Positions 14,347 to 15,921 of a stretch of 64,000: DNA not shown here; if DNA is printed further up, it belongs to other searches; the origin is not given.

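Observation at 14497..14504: Poly-G(8) tract sits exactly where a 914-codon FlmG-like gene is broken into two ORFs; one extra G restores it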

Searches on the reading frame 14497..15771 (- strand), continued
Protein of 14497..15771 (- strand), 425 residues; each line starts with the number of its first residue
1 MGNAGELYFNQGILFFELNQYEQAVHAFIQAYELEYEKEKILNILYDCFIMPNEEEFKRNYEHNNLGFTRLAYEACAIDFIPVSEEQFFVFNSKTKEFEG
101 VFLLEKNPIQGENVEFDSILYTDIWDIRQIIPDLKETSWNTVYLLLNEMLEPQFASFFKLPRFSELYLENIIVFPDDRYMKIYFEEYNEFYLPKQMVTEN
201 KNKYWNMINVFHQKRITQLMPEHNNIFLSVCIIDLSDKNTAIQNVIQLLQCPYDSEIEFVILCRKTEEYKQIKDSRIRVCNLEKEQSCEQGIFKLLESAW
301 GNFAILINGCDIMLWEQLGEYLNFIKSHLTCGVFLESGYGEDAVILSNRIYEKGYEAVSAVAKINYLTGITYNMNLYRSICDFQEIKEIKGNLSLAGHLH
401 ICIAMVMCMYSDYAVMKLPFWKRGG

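Call 75: find_encoding_contigs(protein=P0048, flank=8000, max_places=4)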
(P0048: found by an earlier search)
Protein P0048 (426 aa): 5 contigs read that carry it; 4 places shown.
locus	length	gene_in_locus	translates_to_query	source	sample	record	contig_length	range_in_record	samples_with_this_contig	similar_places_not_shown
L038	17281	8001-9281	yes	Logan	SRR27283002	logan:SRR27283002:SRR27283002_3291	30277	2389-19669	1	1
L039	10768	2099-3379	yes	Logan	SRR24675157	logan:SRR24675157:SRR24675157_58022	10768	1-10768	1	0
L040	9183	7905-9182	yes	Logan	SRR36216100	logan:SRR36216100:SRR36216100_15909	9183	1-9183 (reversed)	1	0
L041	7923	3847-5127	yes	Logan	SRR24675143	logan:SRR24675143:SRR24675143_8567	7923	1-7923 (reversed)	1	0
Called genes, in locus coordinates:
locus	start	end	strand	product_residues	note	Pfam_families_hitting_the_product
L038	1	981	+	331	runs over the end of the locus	PF00106:adh_short (weak), PF01073:3Beta_HSD, PF01370:Epimerase, PF02719:Polysacc_synt_2, PF04321:RmlD_sub_bind, PF05368:NmrA, PF13460:NAD_binding_10, PF16363:GDP_Man_Dehyd, +1 more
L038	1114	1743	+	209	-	PF08242:Methyltransf_12 (weak), PF13649:Methyltransf_25 (weak)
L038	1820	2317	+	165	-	PF13302:Acetyltransf_3, PF00583:Acetyltransf_1 (weak)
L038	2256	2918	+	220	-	PF00551:Formyl_trans_N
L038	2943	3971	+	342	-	PF00534:Glycos_transf_1, PF04101:Glyco_tran_28_C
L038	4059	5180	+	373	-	PF00155:Aminotran_1_2, PF01041:DegT_DnrJ_EryC1, PF01053:Cys_Met_Meta_PP, PF01212:Beta_elim_lyase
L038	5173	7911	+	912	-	PF00535:Glycos_transf_2 (faint), PF13692:Glyco_trans_1_4 (faint)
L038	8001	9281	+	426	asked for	-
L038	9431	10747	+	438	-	-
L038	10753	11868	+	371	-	PF01041:DegT_DnrJ_EryC1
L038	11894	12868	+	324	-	PF00251:Glyco_hydro_32N (faint)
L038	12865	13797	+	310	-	PF00251:Glyco_hydro_32N (faint)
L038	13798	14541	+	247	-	PF05401:NodS, PF13489:Methyltransf_23, PF13847:Methyltransf_31 (weak), PF08241:Methyltransf_11, PF08242:Methyltransf_12, PF13649:Methyltransf_25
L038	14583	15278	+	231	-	PF08889:WbqC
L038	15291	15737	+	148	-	PF00583:Acetyltransf_1, PF13673:Acetyltransf_10, PF13508:Acetyltransf_7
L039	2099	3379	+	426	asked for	-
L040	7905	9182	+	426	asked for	?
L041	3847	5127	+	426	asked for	-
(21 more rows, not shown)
